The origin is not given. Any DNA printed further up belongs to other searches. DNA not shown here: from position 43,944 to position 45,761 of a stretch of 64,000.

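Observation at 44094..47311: Catalytically degenerate periplasmic 5'-nucleotidase homolog translationally coupled to a membrane diguanylate cyclase: a candidate extracellular-nucleotide to c-di-GMP sensor pair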

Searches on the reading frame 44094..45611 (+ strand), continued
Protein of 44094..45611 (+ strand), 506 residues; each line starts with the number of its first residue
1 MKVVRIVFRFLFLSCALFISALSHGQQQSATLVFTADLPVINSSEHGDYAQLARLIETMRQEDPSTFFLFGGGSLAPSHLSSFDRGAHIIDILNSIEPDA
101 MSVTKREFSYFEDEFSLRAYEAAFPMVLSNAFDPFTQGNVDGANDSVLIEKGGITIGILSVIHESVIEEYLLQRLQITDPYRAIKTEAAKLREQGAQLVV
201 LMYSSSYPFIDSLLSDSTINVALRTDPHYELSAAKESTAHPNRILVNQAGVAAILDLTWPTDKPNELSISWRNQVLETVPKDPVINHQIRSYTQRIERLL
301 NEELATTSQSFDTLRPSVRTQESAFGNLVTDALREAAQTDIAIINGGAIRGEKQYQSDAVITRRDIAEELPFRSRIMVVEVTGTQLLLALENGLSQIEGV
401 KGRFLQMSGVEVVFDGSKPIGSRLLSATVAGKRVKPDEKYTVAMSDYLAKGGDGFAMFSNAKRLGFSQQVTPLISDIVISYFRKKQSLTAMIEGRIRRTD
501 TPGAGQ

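Call 10: find_related_loci(query=A1, collection=genome_contigs, flank=6000)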
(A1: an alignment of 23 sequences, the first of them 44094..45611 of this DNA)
Query A1 (506 aa) in genome_contigs; peptide patterns used: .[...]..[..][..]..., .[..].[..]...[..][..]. (x = any residue, [..] = any of these).
170 stretches matched a pattern; 128 encode a relative of the query (tblastn E <= 1e-3); the best 80 are kept; 80 distinct loci.
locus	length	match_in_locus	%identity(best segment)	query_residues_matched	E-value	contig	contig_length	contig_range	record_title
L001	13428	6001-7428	55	20-496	2e-173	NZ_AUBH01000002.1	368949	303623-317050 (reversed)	Aestuariibacter salexigens DSM 15300 G441DRAFT_scaffold00002.2_C, whole genome shotgun sequence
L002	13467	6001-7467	49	8-496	4e-160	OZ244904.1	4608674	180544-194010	MAG: Psychrosphaera sp. isolate 332ba503-bfd5-49a1-a89d-023a4e9fb656 genome assembly, chromosome: 1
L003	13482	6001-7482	52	7-496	3e-160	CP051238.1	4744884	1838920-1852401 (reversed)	MAG: Aestuariibacter sp. isolate m1 chromosome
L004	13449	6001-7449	51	15-497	4e-159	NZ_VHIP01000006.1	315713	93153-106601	Aestuariibacter sp. GS-14 Scaffold6_1, whole genome shotgun sequence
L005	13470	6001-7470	48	3-496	4e-156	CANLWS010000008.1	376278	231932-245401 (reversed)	uncultured Alteromonadaceae bacterium isolate 271.fasta genome assembly, contig: NODE_8, whole genome shotgun sequence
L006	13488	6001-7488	49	1-496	2e-155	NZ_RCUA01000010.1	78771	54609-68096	Alteromonas oceani strain S35 10, whole genome shotgun sequence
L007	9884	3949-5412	49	6-496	4e-155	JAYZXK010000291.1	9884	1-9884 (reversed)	MAG: Pseudomonadota bacterium isolate XB_MAG586 DB_MAG586_0291, whole genome shotgun sequence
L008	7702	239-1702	49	6-496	2e-154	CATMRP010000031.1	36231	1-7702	MAG: uncultured Alteromonadaceae bacterium isolate SRR3960684_bin.7_MetaWRAP_v1.3_MAG genome assembly, contig: ERZ505221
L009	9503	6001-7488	49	1-496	1e-152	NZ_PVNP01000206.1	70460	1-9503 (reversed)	Alteromonas alba strain 190 1737, whole genome shotgun sequence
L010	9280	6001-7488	49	1-496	1e-152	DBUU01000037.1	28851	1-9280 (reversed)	MAG TPA_asm: Alteromonadaceae bacterium UBA1282 UBA1282_contig_3626, whole genome shotgun sequence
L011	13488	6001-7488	48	1-496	9e-150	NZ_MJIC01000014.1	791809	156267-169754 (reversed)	Alteromonas lipolytica strain JW12 Alteromonas_lipolytica_JW12_S21, whole genome shotgun sequence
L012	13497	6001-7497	45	2-496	2e-147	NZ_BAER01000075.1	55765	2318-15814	Paraglaciecola polaris LMG 21857, whole genome shotgun sequence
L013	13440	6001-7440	48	28-496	2e-146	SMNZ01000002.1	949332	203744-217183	Alteromonadaceae bacterium M269 M269_contig_2, whole genome shotgun sequence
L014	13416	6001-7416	47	25-496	3e-145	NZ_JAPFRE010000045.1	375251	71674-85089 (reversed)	Alteromonas sp. ASW11-130 NODE_3_length_375251_cov_163.395894, whole genome shotgun sequence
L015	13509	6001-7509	47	3-500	1e-145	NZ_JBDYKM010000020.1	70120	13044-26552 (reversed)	Paraglaciecola sp. 25GB23A NODE_20_length_70120_cov_229.575047, whole genome shotgun sequence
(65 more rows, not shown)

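Call 18: search_solved_structures(query=A1, max_evalue=0.001, show_alignments=5)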
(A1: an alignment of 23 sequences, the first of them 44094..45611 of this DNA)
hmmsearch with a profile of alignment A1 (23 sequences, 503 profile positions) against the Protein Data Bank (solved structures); distinct sequences matched with E-value up to 0.001: 39.
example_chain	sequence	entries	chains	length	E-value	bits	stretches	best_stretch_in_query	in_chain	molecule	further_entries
3ivd_A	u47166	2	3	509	1.2e-49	172.7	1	42-465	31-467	Nucleotidase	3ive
2z1a_A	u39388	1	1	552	2.1e-41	145.6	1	278-499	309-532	5'-nucleotidase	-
6hxw_A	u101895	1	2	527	3.7e-37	131.6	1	276-499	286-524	5'-nucleotidase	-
6vc9_A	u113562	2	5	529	4.2e-37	131.4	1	276-500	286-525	5'-nucleotidase, ecto (CD73), isoform CRA_a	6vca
9v6d_A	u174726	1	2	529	4.5e-37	131.3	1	276-500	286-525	5'-nucleotidase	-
4h1s_A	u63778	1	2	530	4.5e-37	131.3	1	276-500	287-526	5'-nucleotidase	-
5h7w_A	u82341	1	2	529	7.2e-37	130.6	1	275-498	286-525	venom 5'-nucleotidase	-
9p1m_A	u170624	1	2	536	9.4e-37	130.3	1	276-496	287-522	5'-nucleotidase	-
8znz_A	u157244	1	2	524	1.2e-36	129.9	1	276-496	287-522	5'-nucleotidase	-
9r0d_A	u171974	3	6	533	1.2e-36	129.8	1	276-500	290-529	5'-nucleotidase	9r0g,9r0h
7jv8_A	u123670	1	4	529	2.2e-36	129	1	276-497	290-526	5'-nucleotidase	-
4h2i_A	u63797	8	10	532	2.4e-36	128.9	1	276-497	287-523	5'-nucleotidase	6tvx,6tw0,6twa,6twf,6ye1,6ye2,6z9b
6s7f_A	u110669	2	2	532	2.5e-36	128.8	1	276-497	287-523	5'-nucleotidase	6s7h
7d0v_A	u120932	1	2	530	2.8e-36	128.7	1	276-499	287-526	Snake venom 5'-nucleotidase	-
7jv9_A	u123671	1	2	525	3.3e-36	128.5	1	276-496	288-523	5'-nucleotidase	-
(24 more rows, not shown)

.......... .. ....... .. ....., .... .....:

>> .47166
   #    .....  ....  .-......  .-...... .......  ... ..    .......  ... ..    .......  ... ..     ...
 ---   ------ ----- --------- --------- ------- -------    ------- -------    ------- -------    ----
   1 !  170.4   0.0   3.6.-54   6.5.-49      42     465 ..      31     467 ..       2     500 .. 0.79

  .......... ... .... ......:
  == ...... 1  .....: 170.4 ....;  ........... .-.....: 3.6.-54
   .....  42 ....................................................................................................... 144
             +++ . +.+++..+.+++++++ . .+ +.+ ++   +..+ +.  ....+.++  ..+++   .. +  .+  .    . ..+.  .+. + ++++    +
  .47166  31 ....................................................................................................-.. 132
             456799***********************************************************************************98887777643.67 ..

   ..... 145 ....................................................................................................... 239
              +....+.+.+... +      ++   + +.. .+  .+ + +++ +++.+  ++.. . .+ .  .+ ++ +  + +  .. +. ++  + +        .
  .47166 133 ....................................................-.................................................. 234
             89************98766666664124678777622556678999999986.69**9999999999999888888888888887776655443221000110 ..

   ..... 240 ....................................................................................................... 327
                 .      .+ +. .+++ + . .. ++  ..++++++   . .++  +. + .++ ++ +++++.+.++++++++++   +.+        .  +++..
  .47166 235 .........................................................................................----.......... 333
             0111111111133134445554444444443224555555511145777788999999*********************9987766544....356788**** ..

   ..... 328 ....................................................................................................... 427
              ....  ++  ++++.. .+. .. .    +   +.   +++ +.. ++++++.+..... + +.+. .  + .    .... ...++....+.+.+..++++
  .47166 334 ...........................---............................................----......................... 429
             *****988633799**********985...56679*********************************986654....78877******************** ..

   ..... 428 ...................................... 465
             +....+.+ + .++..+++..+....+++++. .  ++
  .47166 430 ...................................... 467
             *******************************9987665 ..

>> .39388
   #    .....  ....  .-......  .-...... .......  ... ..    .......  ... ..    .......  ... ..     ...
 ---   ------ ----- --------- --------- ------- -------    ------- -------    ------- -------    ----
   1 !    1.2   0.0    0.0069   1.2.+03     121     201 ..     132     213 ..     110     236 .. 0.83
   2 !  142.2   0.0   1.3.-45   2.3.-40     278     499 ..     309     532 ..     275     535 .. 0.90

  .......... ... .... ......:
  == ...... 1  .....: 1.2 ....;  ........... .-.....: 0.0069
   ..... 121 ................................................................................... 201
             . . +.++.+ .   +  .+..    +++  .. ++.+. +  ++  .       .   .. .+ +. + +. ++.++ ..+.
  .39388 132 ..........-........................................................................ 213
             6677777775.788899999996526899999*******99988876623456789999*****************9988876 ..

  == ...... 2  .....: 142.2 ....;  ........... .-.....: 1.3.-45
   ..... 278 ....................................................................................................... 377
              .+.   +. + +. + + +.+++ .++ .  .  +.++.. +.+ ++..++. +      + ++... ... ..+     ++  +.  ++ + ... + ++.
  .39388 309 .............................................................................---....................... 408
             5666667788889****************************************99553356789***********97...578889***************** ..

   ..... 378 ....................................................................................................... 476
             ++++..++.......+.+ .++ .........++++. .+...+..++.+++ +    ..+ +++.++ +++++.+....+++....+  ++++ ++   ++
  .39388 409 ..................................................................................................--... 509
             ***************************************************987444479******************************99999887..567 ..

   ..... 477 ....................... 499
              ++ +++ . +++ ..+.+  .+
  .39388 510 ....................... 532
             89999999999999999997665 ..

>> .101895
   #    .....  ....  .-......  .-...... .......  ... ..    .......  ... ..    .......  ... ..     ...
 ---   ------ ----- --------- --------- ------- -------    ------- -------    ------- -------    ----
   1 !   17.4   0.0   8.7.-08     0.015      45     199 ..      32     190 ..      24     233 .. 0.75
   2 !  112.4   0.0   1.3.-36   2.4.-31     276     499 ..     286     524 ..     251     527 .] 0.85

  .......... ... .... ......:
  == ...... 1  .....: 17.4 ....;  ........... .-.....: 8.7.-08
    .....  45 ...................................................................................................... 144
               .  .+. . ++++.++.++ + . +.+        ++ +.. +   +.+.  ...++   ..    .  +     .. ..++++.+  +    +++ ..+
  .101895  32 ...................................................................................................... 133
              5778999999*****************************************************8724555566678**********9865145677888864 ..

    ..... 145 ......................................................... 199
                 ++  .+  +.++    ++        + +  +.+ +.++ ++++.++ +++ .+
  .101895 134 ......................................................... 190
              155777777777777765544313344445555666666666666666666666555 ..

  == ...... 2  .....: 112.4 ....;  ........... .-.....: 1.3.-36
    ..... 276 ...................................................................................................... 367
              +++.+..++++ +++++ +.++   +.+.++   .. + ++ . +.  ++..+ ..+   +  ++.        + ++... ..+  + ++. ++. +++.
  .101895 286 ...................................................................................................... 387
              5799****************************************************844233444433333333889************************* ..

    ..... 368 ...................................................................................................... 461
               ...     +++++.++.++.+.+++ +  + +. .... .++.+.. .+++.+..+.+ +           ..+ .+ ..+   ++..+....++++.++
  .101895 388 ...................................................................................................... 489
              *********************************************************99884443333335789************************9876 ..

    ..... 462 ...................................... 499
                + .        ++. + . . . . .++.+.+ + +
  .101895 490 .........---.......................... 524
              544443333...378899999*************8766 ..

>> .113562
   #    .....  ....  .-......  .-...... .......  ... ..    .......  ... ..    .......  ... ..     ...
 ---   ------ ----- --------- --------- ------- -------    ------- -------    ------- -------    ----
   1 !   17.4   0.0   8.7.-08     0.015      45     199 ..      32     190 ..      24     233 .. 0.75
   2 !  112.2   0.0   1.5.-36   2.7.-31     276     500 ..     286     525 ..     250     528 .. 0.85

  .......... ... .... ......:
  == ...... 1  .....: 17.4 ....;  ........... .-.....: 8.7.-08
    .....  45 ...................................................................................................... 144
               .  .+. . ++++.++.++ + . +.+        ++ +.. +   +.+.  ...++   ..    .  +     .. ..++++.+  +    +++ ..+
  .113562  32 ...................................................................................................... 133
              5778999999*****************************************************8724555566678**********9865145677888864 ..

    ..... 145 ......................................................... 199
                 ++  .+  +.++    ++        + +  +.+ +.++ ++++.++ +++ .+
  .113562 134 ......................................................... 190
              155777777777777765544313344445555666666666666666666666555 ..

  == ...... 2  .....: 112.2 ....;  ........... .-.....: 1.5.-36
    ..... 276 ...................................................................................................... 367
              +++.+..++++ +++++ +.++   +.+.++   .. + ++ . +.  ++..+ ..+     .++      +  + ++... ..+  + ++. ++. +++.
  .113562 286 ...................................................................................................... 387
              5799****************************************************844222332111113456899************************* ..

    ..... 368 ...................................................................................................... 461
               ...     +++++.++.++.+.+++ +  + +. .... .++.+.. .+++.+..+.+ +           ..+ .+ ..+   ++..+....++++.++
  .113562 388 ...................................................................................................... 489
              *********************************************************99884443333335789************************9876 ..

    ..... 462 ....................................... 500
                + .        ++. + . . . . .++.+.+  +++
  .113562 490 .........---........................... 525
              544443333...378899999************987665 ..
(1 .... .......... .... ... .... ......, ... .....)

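Call 30: predict_structure(alignment_id=A1)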
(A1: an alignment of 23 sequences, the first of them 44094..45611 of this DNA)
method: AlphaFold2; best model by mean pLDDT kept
length: 506 residues; sequences in the alignment: 23
mean_pLDDT: 87.2   pTM: 0.73
mean pLDDT of the five models: 87.2, 84.9, 83.0, 80.9, 80.4
residues with pLDDT >= 90: 265; 70-90: 188; 50-70: 49; < 50: 4
segments of 3 or more residues with pLDDT < 50: 504-506
pLDDT, mean of each block of 10 residues (from residue 1): 82 79 73 91 88 97 96 74 80 96 80 82 94 85 94 95 77 81 97 97 92 96 82 63 89 96 92 95 96 87 92 87 92 94 89 89 89 82 95 74 82 90 93 95 91 85 74 89 90 85 49
secondary structure, 60 per line:
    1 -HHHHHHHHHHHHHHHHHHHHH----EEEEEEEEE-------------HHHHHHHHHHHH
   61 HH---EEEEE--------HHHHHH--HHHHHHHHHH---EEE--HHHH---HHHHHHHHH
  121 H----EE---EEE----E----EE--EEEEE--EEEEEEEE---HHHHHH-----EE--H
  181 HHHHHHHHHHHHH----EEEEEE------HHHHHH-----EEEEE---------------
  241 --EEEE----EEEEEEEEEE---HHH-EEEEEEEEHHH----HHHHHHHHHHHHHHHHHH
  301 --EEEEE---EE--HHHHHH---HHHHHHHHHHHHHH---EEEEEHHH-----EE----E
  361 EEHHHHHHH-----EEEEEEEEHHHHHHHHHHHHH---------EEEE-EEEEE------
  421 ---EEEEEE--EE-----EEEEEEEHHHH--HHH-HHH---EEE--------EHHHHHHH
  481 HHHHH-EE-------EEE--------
elements in order: H2-22 E27-35 H49-62 E66-70 H79-84 H87-96 E100-102 H105-108 H112-121 E131-133 E147-151 E154-161 H165-170 H180-193 E198-203 H210-215 E221-225 E243-246 E251-260 E268-275 H283-300 E303-307 H315-320 H324-337 E341-345 E360-362 H363-369 E375-382 H383-395 E405-408 E410-414 E424-429 E439-445 H446-449 E462-464 H474-485 E496-498

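Call 34: fold_search(model_id=the predicted structure, library=pdb)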
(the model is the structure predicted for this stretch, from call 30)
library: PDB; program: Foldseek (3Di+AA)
matches with E <= 10: 1075; with E <= 0.001: 81
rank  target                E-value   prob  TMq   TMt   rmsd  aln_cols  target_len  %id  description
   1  3ivd_A                1.5e-39  1.00  0.55  0.56   8.0       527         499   21  Putative 5'-Nucleotidase (c4898) from Escherichia Coli in complex with Uridine (released 2009-09-29)
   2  2z1a                  3.1e-39  1.00  0.52  0.52   8.8       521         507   24  Crystal structure of 5'-nucleotidase precursor from Thermus thermophilus HB8 (released 2007-11-13)
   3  9r0d_B                5.2e-39  1.00  0.53  0.52   8.7       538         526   21  Human CD73 (ecto 5'-nucleotidase) in complex with compound 7 (released 2025-11-12)
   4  3ivd_B                5.9e-39  1.00  0.55  0.55   8.5       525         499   21  Putative 5'-Nucleotidase (c4898) from Escherichia Coli in complex with Uridine (released 2009-09-29)
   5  3ive                  6.6e-39  1.00  0.55  0.56   8.0       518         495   21  Putative 5'-Nucleotidase (c4898) from Escherichia Coli in complex with Cytidine (released 2009-09-29)
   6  6vc9_A                1.7e-38  1.00  0.55  0.54   8.5       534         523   22  TB19 complex (released 2020-11-11)
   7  6xue_A                1.8e-38  1.00  0.51  0.51   8.8       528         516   22  Human Ecto-5'-nucleotidase (CD73) in complex with A2396 (compound 74 in publication) in the closed form in crystal for (released 2020-04-22)
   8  7qgo                  8.4e-38  1.00  0.52  0.51   8.6       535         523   22  Human CD73 (ecto 5'-nucleotidase) in complex with MRS4602 (a 3-methyl-CMPCP derivative, compound 21 in paper) in the clo (released 2022-02-16)
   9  6ye2_A                8.4e-38  1.00  0.51  0.50   9.1       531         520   22  Human Ecto-5'-nucleotidase (CD73) in complex with the AMPCP derivative A1202 (compound 4a in publication) in the close (released 2021-01-20)
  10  6ye2_B                8.4e-38  1.00  0.50  0.50   9.2       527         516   22  Human Ecto-5'-nucleotidase (CD73) in complex with the AMPCP derivative A1202 (compound 4a in publication) in the close (released 2021-01-20)
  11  9p1m_B                8.9e-38  1.00  0.51  0.50  12.4       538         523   22  Cryo-EM structure of CD73 in complex with antibody Sym024 (released 2025-12-24)
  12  5h7w_B                1.0e-37  1.00  0.55  0.53  10.1       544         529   20  Crystal structure of 5'-nucleotidase from venom of Naja atra (released 2017-11-22)
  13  6twa                  1.1e-37  1.00  0.53  0.52   8.5       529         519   22  Human CD73 (ecto 5'-nucleotidase) in complex with PSB12646 (an AOPCP derivative, compound 20 in publication) in the clos (released 2020-02-19)
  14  6s7f                  1.1e-37  1.00  0.53  0.52   8.6       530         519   22  Human CD73 (5'-nucleotidase) in complex with PSB12379 (an AOPCP derivative) in the closed state (released 2020-07-22)
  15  7qga                  1.4e-37  1.00  0.53  0.51  10.4       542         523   22  Human CD73 (ecto 5'-nucleotidase) in complex with MRS4598 (a 3-methyl-CMPCP derivative, compound 16 in paper) in the ope (released 2022-02-16)
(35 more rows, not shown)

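Call 84: search_protein_families(library=pfam, proteins=[L012:9260-9793:-], max_evalue=0.001)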
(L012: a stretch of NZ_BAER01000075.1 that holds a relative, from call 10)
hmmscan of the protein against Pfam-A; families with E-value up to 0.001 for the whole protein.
L012:9260-9793:- (177 aa): 1 family
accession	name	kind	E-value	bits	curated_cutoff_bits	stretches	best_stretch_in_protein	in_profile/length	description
PF11454.13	DUF3016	-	5e-45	153.2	25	1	27-167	1-138/139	Protein of unknown function (DUF3016)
